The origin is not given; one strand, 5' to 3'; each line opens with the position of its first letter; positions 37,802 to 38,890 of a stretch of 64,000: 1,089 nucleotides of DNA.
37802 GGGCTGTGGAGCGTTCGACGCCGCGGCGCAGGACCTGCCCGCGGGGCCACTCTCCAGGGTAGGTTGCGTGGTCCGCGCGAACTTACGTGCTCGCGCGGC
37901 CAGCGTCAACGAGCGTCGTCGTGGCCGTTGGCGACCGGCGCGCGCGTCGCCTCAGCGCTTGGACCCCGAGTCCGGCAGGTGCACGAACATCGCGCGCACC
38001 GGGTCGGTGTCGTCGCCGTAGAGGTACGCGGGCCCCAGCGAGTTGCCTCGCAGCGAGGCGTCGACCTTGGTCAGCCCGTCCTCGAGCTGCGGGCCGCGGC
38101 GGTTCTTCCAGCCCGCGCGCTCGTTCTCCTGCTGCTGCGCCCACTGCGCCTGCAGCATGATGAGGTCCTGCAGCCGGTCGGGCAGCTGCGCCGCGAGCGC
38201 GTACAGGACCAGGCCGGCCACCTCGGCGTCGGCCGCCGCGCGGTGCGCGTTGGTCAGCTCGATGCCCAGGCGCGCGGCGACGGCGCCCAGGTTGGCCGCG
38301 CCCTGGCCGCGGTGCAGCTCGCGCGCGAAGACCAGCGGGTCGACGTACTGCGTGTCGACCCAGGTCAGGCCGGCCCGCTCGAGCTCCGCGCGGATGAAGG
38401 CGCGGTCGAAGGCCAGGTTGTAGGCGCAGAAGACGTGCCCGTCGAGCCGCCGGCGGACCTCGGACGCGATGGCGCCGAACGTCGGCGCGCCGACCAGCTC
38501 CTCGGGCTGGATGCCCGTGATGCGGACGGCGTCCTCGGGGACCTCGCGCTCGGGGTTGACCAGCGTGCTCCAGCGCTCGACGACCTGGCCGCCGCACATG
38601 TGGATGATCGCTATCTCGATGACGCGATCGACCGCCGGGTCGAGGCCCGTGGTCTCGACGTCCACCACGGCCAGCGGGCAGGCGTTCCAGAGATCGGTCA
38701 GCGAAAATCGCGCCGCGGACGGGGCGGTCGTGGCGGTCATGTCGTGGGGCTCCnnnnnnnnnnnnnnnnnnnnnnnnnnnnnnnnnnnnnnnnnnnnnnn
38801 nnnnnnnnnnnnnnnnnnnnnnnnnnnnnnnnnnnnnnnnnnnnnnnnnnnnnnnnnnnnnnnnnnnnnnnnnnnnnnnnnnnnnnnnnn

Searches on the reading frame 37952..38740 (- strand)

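Call 44: search_protein_families(library=pfam, proteins=[window:37952-38740:-], max_evalue=0.0001)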
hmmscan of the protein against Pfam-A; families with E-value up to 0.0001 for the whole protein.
window:37952-38740:- (262 aa): 1 family
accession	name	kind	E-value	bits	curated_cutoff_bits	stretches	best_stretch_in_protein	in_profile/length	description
PF00929.31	RNase_T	-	3.2e-28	99.8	24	1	25-175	2-160/164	Exonuclease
